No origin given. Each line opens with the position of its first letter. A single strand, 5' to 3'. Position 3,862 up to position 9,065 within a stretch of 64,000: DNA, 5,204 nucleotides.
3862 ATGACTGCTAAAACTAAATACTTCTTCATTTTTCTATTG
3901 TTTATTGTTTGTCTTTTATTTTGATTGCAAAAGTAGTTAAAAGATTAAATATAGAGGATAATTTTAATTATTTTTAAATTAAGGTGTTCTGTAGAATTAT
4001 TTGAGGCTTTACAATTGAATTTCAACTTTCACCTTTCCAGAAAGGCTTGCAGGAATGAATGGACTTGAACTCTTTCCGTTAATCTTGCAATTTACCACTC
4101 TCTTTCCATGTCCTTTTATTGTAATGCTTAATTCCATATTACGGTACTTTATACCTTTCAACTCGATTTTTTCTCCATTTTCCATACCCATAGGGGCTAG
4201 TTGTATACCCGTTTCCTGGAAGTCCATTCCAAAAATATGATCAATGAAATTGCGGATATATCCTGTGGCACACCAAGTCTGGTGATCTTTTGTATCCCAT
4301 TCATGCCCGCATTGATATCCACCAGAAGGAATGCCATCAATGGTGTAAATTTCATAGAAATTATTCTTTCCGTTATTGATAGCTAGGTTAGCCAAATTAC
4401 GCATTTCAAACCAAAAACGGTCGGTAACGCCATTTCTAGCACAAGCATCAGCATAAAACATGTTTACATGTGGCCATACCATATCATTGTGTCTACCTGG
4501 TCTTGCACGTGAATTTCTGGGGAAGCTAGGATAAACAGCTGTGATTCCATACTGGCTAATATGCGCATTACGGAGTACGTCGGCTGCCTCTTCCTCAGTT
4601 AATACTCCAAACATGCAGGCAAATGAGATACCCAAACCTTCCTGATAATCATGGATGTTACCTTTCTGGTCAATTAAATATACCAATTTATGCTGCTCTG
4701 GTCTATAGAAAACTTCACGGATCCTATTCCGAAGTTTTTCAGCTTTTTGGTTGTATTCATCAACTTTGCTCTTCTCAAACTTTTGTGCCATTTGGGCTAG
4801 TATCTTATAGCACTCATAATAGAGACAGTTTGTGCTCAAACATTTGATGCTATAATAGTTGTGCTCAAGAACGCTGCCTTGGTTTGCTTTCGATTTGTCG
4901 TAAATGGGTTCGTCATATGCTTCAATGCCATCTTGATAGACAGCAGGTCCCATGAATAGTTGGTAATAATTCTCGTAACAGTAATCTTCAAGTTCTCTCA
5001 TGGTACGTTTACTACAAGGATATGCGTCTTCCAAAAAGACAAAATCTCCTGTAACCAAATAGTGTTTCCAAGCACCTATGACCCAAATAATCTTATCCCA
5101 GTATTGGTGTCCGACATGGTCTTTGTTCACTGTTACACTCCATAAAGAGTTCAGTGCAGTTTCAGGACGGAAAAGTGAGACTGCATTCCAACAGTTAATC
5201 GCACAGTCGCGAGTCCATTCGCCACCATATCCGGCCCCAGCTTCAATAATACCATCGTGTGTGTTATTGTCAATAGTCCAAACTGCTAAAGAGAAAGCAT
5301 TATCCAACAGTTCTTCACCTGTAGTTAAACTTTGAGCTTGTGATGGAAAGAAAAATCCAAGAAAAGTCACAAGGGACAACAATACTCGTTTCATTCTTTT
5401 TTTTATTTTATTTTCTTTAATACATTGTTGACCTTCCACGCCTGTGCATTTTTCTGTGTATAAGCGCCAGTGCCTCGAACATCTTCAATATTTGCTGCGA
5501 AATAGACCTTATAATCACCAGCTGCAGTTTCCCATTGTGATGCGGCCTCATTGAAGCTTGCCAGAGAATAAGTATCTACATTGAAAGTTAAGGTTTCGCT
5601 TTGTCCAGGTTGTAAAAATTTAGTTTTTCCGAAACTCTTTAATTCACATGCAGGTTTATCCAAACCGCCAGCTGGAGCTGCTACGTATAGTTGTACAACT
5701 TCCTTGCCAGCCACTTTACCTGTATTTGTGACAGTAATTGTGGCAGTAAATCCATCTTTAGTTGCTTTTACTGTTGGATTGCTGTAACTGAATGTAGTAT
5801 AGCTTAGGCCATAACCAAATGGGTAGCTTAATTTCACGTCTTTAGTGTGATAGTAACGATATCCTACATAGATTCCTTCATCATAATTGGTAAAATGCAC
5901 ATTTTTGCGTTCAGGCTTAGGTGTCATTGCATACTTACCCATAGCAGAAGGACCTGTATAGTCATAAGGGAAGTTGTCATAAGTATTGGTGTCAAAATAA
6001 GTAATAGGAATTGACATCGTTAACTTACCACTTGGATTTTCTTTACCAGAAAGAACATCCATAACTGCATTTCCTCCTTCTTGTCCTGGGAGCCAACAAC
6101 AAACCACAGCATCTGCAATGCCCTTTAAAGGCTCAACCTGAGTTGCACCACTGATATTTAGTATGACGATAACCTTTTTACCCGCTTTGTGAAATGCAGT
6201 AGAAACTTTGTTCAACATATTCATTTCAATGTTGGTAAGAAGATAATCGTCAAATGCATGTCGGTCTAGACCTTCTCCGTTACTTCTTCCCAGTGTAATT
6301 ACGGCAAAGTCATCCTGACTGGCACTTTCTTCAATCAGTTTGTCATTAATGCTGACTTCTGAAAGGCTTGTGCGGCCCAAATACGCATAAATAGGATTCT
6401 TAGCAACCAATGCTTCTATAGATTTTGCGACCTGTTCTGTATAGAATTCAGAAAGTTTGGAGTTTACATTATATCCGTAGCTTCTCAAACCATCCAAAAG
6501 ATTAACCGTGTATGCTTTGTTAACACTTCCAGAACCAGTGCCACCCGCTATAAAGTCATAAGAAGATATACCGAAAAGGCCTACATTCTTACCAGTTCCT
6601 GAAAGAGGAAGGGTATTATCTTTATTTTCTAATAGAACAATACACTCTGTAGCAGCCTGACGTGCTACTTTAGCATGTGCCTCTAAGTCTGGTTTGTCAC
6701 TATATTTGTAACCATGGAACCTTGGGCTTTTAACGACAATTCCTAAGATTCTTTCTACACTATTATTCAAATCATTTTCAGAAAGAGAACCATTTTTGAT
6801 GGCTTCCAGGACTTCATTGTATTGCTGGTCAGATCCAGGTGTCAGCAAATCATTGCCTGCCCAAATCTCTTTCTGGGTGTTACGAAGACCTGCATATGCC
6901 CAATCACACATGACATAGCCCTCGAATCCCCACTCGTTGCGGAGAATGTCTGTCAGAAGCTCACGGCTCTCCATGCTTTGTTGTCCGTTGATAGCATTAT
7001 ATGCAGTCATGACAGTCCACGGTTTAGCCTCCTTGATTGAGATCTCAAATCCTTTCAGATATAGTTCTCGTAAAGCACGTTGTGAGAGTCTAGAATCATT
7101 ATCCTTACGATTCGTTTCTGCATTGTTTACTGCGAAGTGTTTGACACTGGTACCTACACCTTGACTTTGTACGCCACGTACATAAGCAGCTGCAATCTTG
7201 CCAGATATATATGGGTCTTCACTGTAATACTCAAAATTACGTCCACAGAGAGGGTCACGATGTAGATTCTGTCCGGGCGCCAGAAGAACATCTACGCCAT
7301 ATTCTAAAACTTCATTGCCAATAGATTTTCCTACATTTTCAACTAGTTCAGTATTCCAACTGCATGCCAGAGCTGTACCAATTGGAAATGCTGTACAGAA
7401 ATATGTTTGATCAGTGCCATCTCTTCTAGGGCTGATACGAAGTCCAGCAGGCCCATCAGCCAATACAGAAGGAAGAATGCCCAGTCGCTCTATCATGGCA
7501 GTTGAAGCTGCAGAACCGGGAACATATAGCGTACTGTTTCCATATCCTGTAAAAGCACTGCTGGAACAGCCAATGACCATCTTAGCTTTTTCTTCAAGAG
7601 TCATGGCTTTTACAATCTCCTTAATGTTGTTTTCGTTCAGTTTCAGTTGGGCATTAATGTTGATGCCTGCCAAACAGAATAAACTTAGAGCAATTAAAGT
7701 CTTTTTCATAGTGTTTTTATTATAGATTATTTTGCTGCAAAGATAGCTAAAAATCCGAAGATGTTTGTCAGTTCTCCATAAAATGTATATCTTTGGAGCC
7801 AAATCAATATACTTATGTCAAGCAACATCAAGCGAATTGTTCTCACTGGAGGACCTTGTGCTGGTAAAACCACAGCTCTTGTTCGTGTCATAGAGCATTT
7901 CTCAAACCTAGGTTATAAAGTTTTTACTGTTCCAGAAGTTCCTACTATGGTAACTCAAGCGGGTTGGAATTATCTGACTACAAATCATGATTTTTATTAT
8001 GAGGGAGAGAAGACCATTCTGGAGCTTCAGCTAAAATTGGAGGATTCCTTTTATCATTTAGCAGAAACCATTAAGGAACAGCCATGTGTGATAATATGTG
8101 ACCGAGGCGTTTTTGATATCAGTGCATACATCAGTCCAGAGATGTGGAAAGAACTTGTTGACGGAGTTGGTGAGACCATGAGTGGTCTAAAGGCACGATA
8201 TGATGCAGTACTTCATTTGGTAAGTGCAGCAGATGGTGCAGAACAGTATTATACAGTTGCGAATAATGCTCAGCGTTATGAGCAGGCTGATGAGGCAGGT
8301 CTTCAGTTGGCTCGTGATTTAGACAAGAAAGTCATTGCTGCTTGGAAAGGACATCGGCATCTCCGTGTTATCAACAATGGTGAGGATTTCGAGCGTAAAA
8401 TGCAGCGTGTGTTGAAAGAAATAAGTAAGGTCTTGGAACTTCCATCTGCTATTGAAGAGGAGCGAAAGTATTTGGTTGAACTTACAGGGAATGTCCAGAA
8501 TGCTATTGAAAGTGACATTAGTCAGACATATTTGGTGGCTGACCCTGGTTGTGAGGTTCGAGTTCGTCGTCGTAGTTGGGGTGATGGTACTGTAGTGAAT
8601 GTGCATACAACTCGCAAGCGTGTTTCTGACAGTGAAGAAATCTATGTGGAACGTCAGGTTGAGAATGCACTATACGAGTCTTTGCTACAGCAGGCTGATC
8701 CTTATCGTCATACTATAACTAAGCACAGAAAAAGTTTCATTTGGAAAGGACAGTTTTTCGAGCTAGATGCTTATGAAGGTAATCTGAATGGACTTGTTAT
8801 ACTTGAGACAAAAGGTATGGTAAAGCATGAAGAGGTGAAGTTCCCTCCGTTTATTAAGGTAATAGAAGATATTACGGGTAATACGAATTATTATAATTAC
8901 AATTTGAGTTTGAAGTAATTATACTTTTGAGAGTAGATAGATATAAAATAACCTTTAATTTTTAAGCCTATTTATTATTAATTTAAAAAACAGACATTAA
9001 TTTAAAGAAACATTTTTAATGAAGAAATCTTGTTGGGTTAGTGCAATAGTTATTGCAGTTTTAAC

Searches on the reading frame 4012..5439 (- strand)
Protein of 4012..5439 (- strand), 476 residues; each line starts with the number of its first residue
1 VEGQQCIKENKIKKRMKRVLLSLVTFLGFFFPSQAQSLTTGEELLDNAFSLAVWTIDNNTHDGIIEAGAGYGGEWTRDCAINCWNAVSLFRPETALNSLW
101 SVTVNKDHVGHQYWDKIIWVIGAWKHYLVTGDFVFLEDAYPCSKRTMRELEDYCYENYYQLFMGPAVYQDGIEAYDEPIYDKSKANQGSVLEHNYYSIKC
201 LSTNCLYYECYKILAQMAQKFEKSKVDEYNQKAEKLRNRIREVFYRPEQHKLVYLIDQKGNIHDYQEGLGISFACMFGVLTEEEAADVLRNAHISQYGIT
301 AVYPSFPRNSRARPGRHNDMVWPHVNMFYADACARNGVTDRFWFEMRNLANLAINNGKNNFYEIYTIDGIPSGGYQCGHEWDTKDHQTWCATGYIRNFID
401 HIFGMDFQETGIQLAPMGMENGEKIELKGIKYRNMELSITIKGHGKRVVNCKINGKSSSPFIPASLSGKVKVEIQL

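Call 49: search_protein_families(library=pfam, proteins=[window:4012-5439:-], max_evalue=0.00001)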
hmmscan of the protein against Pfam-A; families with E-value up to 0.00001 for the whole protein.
window:4012-5439:- (476 aa): 2 families
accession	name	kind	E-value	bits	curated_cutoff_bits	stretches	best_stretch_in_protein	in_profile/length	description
PF22422.2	MGH1-like_GH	-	2e-11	44.5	27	1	123-366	74-341/356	Mannosylglycerate hydrolase MGH1-like glycoside hydrolase domain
PF17389.8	Bac_rhamnosid6H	-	2.9e-07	30.5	24.5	1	110-284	95-241/339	Bacterial alpha-L-rhamnosidase 6 hairpin glycosidase domain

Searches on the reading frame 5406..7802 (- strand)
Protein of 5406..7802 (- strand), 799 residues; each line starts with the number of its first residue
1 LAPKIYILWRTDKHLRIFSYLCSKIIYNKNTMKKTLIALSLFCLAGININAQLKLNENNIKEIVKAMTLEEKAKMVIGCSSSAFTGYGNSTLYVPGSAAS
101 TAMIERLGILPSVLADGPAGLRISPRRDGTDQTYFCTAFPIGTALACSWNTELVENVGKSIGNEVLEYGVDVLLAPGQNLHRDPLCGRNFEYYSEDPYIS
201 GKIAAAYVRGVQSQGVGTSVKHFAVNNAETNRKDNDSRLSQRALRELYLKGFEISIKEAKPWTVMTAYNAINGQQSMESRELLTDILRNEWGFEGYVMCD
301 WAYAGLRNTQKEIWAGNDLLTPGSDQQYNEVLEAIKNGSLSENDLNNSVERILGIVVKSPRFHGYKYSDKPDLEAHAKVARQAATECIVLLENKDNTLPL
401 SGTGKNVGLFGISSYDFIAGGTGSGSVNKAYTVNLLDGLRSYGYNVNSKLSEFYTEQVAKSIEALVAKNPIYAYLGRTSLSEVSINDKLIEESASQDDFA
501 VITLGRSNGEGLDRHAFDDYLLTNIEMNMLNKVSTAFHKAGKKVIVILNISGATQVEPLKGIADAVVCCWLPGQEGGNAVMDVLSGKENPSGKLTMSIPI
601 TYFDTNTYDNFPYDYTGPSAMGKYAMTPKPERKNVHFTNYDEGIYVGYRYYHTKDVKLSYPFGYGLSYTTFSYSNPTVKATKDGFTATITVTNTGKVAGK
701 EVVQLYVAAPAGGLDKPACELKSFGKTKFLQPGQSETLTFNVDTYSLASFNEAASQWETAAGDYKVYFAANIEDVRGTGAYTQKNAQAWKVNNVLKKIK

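Call 49: search_protein_families(library=pfam, proteins=[window:5406-7802:-], max_evalue=0.00001)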
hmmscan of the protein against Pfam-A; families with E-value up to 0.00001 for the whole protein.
window:5406-7802:- (799 aa): 3 families
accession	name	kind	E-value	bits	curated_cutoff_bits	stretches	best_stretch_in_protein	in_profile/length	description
PF00933.27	Glyco_hydro_3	-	1.4e-41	143.4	27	1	136-353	82-314/316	Glycosyl hydrolase family 3 N terminal domain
PF01915.27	Glyco_hydro_3_C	-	4.7e-40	138.1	31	1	388-648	1-200/200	Glycosyl hydrolase family 3 C-terminal domain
PF14310.12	Fn3-like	-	2.1e-19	69.9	25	1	701-770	1-69/71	Fibronectin type III-like domain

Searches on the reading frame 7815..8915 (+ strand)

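Call 49: search_protein_families(library=pfam, proteins=[window:7815-8915:+], max_evalue=0.00001)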
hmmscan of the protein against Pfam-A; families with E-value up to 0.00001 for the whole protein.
window:7815-8915:+ (367 aa): 1 family
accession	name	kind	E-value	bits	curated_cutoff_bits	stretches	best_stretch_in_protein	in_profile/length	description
PF13521.12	AAA_28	-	8.5e-17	62.3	27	1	7-194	1-163/164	AAA domain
